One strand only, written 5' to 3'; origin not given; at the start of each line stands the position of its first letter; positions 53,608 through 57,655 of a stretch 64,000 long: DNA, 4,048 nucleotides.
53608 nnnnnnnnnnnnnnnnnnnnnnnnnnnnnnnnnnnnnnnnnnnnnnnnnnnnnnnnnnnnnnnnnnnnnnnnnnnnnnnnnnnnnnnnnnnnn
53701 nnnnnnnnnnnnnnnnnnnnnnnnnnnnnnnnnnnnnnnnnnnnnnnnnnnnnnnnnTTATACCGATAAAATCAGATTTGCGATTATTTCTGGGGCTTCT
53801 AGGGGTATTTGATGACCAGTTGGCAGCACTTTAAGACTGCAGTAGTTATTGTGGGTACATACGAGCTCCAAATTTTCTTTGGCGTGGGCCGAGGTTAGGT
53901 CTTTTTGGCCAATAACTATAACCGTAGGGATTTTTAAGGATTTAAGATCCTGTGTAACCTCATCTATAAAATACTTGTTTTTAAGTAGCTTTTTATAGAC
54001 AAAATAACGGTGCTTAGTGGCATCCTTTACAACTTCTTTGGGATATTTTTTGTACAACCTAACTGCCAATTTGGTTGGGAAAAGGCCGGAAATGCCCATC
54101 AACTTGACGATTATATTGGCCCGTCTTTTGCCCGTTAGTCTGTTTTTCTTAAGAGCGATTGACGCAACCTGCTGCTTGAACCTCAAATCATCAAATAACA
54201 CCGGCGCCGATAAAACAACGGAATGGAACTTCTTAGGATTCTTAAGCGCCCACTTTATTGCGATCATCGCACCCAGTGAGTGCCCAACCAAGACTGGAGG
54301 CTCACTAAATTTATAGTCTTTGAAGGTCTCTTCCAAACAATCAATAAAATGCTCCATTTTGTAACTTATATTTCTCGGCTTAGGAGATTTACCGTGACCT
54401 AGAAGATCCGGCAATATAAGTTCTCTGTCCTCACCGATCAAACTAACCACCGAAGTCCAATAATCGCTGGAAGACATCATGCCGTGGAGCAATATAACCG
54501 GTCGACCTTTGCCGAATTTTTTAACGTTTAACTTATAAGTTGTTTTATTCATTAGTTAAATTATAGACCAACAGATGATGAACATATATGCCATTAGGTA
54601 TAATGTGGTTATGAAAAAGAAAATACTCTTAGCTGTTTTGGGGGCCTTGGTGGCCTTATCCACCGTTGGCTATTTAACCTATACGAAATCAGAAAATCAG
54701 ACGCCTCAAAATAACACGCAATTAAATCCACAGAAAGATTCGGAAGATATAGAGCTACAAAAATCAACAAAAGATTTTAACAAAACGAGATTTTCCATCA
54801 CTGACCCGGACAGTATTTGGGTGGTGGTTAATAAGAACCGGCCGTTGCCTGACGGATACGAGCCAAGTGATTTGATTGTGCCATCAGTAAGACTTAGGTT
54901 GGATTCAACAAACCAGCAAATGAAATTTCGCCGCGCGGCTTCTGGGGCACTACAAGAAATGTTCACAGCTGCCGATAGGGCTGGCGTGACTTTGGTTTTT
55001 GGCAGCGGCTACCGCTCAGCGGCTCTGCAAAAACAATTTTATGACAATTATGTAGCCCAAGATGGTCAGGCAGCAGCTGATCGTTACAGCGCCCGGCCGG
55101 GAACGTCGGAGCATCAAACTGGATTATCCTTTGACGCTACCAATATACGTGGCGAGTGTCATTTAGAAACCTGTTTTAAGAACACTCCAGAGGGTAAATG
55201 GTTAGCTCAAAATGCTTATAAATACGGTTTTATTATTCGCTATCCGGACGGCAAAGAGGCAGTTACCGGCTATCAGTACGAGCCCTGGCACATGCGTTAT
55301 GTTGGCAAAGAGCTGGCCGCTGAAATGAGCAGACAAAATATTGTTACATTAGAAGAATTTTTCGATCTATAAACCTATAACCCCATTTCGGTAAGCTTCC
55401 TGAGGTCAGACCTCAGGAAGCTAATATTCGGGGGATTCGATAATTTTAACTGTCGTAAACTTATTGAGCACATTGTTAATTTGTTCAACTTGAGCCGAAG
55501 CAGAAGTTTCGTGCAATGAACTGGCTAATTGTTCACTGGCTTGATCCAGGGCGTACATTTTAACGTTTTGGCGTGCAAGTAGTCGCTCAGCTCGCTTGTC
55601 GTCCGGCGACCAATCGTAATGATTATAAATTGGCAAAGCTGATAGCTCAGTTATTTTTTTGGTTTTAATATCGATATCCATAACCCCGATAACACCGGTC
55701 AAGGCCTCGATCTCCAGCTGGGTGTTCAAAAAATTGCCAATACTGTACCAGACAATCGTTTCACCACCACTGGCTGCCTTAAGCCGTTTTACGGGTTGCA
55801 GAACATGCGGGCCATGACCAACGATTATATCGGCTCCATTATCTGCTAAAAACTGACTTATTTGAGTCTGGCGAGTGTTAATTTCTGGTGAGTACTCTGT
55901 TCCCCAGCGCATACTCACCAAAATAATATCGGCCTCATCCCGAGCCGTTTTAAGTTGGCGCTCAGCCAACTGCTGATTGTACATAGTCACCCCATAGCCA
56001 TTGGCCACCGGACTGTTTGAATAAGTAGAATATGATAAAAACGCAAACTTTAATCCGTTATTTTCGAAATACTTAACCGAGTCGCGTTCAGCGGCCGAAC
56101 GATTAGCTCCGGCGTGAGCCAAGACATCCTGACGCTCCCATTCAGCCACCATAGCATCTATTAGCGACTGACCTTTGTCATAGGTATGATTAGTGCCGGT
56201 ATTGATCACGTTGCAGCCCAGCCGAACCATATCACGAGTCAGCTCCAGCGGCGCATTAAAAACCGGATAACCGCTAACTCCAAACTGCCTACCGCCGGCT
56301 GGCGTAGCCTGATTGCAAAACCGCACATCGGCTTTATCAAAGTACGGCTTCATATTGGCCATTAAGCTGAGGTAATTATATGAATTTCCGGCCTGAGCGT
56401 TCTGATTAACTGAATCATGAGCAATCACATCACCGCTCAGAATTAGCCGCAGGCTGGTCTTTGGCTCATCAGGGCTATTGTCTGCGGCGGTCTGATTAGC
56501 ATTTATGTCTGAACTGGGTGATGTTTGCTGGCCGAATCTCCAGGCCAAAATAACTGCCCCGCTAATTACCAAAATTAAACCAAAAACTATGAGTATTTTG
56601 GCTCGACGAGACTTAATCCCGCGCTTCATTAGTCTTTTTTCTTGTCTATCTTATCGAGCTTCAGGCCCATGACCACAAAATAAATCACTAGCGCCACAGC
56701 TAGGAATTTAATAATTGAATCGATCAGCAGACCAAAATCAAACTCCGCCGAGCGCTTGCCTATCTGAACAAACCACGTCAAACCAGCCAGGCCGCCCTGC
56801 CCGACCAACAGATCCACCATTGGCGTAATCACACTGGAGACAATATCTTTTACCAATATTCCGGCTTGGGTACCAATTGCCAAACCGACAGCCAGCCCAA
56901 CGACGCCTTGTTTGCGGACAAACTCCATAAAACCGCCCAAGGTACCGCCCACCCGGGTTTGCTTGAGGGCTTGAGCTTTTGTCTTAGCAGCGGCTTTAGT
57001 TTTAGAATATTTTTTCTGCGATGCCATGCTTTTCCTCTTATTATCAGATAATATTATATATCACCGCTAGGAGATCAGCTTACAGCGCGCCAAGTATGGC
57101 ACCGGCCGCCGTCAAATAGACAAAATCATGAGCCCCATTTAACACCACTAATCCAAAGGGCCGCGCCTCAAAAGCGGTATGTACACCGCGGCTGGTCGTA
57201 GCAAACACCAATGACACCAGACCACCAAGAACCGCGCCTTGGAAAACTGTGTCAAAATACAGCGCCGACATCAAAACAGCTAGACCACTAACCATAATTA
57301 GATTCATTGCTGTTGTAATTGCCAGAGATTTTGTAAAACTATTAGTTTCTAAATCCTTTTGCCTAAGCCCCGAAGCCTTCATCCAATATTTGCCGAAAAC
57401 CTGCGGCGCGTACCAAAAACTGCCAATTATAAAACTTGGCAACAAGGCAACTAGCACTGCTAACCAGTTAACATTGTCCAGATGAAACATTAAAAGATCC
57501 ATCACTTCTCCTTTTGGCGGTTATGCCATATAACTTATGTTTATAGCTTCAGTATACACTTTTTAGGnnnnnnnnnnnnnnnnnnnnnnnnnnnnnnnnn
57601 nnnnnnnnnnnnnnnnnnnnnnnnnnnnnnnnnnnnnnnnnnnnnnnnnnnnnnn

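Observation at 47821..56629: Cell-envelope locus bracketed by two CapA paralogs, containing paralogous LTD-domain surface proteins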

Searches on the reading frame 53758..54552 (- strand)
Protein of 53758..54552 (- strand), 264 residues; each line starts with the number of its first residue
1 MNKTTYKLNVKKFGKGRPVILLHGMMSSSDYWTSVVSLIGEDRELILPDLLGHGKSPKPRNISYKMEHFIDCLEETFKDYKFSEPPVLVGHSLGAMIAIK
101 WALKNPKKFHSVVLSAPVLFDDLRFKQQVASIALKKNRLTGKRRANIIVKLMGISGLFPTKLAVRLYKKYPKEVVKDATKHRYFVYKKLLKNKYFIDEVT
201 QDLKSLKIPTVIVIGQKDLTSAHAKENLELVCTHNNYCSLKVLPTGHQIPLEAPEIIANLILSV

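Call 3: search_protein_families(library=pfam, proteins=[window:53758-54552:-], max_evalue=0.01)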
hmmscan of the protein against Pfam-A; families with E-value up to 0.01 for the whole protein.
window:53758-54552:- (264 aa): 9 families
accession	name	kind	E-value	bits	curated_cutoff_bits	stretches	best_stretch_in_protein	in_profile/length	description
PF00561.26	Abhydrolase_1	-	2.1e-26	93.5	25.8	1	18-252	2-243/245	alpha/beta hydrolase fold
PF12146.15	Hydrolase_4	-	4.1e-19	69.3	27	1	19-245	7-229/239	Serine aminopeptidase, S33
PF12697.13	Abhydrolase_6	-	2.7e-15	58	26.3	1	19-258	1-215/217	Alpha/beta hydrolase family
PF00756.26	Esterase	-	6.8e-07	29.7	22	1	70-119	103-156/251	Putative esterase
PF04083.22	Abhydro_lipase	-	0.00088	19.2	27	1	11-34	38-61/63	Partial alpha/beta-hydrolase lipase region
PF06821.19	Ser_hydrolase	-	0.00093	19.6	22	1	82-122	53-96/172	Serine hydrolase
PF02230.22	Abhydrolase_2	-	0.0029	17.9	23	0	61-132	82-153/217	Phospholipase/Carboxylesterase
PF10230.15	LIDHydrolase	-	0.0029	17.8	27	1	64-174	63-172/262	Lipid-droplet associated hydrolase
PF07819.20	PGAP1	-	0.0073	16.5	24.3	0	87-137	94-148/233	PGAP1-like alpha/beta domain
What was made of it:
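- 53758..54552 (-): alpha/beta-fold hydrolase with no signal peptide. Patchy accessory gene. Abhydrolase_1 2e-26 (call 3).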

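Call 6: search_protein_families(library=ncbifam, proteins=[window:53758-54552:-], max_evalue=0.01)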
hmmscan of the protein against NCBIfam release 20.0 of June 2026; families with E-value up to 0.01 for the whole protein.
window:53758-54552:- (264 aa): 32 families (the best 25 are shown)
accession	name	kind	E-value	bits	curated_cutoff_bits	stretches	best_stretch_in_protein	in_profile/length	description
TIGR03695.1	menH_SHCHC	equivalog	9.1e-21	74.4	208.55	1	17-115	3-102/252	2-succinyl-6-hydroxy-2,4-cyclohexadiene-1-carboxylate synthase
NF002938.0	PRK03592.1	equivalog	9.7e-19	67.8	241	1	8-258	22-282/298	haloalkane dehalogenase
NF011457.0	PRK14875.1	equivalog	4.8e-18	65.3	307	1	10-118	124-232/372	acetoin dehydrogenase dihydrolipoyllysine-residue acetyltransferase subunit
NF051488.1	bifunc_PcaDC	exception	9.2e-16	57.9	390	1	15-262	11-247/375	bifunctional 3-oxoadipate enol-lactonase/4-carboxymuconolactone decarboxylase PcaDC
TIGR01250.1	pro_imino_pep_2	subfamily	5.2e-15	55.8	167.65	1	9-119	18-131/288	proline iminopeptidase-family hydrolase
NF050089.1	i_nPHAscl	equivalog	6.5e-15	54.9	300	1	14-118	16-118/288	intracellular short-chain-length polyhydroxyalkanoate depolymerase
TIGR03056.1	bchO_mg_che_rel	equivalog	8.2e-15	54.5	172.55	1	7-113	17-124/278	alpha/beta fold hydrolase BchO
NF051487.1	bifunc_PcaCD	exception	2.3e-14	53.3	430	1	11-115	165-269/413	bifunctional 4-carboxymuconolactone decarboxylase/3-oxoadipate enol-lactonase PcaCD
NF045948.1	ProImpepThrmp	equivalog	1.4e-12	47.7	500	1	6-116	16-127/291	proline iminopeptidase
NF045945.1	ProImpepLactob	equivalog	1.7e-12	47.4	400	1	3-128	14-142/293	proline iminopeptidase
TIGR02427.1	protocat_pcaD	equivalog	1.1e-11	44.6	255.85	1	16-116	12-111/251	3-oxoadipate enol-lactonase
NF008340.0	PRK11126.1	equivalog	1.4e-11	44.1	261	1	17-112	14-107/255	2-succinyl-6-hydroxy-2,4-cyclohexadiene-1-carboxylate synthase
NF002043.0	PRK00870.1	subfamily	2.4e-10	40.4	265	1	15-119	45-150/302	haloalkane dehalogenase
TIGR03611.1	RutD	equivalog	4.8e-10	39.2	238.5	1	6-114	3-110/258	pyrimidine utilization protein D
NF052614.1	AB_fold_OlsI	equivalog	6.9e-10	38.9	385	1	8-261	9-251/272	ornithine lipid biosynthesis O-acyltransferase OlsI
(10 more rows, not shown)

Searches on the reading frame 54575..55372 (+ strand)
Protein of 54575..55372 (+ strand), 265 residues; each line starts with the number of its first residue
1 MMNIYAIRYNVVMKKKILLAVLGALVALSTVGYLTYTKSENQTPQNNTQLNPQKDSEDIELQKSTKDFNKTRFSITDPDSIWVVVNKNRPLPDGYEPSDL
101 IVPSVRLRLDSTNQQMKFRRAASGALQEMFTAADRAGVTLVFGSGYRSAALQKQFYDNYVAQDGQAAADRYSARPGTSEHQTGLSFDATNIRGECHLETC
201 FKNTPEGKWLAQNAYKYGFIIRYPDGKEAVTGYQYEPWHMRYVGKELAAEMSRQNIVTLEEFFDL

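Call 3: search_protein_families(library=pfam, proteins=[window:54575-55372:+], max_evalue=0.01)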
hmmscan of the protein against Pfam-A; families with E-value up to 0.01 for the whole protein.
window:54575-55372:+ (265 aa): 1 family
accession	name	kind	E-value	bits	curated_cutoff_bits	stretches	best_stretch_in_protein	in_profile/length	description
PF02557.22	VanY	-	3.9e-44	150.1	25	1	117-245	3-132/132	D-alanyl-D-alanine carboxypeptidase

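Call 6: search_protein_families(library=ncbifam, proteins=[window:54575-55372:+], max_evalue=0.01)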
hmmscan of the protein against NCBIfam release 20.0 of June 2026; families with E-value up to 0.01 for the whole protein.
window:54575-55372:+ (265 aa): 6 families
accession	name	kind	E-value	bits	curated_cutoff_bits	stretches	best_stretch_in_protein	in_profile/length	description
NF041194.1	LD_carboxy_LdcB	exception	1e-42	146.2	275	1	121-264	37-174/180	LD-carboxypeptidase LdcB/DacB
NF000472.1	vanY_AFMPt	exception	1.1e-30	106.8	425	1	51-264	29-230/283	VanY-A/VanY-F/VanY-M family D-Ala-D-Ala carboxypeptidase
NF000380.1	vanXY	equivalog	7.6e-30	103.8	250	1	84-263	4-176/179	D,D-carboxypeptidase/D,D-dipeptidase VanXY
NF000473.1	vanY_BG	exception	8e-27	94.3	400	1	62-263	81-271/274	VanY-B/VanY-G family D-Ala-D-Ala carboxypeptidase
NF000149.1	vanXY_G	exception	6.4e-21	74.6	500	1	83-262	18-189/254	D-Ala-D-Ala dipeptidase/D-Ala-D-Ala carboxypeptidase VanXY-G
NF000086.1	vanY_far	exception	0.00021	21.1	250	1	132-199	81-149/196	D,D-peptidase/D,D-carboxypeptidase VanY-N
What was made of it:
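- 54575..55372 (+): VanY/LdcB-family (M15B) peptidoglycan carboxypeptidase, anchored at its N-terminus. LdcB 146 bits against a cut-off of 275 (calls 3, 6).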

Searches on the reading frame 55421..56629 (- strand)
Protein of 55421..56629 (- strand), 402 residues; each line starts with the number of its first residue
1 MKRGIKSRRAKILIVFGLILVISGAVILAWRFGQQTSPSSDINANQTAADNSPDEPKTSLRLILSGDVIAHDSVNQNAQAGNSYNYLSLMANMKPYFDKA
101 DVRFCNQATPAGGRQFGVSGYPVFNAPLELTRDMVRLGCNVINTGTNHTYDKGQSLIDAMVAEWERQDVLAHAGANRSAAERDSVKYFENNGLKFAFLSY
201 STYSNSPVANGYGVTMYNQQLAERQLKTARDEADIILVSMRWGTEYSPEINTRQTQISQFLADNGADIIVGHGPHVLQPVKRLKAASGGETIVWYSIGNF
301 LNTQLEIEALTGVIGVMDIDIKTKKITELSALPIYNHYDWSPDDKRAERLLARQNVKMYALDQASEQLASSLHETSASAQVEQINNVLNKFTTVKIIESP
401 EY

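Call 3: search_protein_families(library=pfam, proteins=[window:55421-56629:-], max_evalue=0.01)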
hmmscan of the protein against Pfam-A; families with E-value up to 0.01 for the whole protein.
window:55421-56629:- (402 aa): 1 family
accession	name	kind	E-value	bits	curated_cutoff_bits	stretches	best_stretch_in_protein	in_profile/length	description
PF09587.15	PGA_cap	-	3e-56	191.2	27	1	62-304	2-255/255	Bacterial capsule synthesis protein PGA_cap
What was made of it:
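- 55421..56629 (-): capA2: PGA_cap-family protein with an N-terminal transmembrane segment. Belongs to the backbone. PGA_cap 3e-56 (call 3).
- Checked: capA2, 55421-56629(-): PGA_cap, 191 bits (call 3).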

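Call 6: search_protein_families(library=ncbifam, proteins=[window:55421-56629:-], max_evalue=0.01)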
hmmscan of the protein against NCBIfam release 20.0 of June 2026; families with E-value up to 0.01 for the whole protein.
window:55421-56629:- (402 aa): 1 family
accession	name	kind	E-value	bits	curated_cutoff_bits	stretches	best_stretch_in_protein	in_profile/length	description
NF038314.1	epimerase_MslH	equivalog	1.4e-07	30.3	700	1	225-307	243-321/439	lasso peptide C-terminal Trp epimerase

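Call 48: search_solved_structures(query=window:55421-56626:-, max_evalue=0.001, show_alignments=1)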
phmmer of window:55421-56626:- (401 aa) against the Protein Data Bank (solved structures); distinct sequences matched with E-value up to 0.001: 0.

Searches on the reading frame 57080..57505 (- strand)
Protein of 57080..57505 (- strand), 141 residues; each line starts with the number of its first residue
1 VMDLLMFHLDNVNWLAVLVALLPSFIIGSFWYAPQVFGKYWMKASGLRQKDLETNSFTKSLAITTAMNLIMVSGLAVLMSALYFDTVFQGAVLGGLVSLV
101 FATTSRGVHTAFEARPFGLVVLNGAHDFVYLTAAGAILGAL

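Call 72: search_protein_families(library=pfam, proteins=[window:57080-57505:-], max_evalue=0.00001)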
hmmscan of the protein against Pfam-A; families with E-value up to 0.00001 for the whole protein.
window:57080-57505:- (141 aa): 1 family
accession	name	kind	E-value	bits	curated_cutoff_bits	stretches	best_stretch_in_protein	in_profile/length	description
PF08570.15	DUF1761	-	1.6e-19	70.8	31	1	15-139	1-123/123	Protein of unknown function (DUF1761)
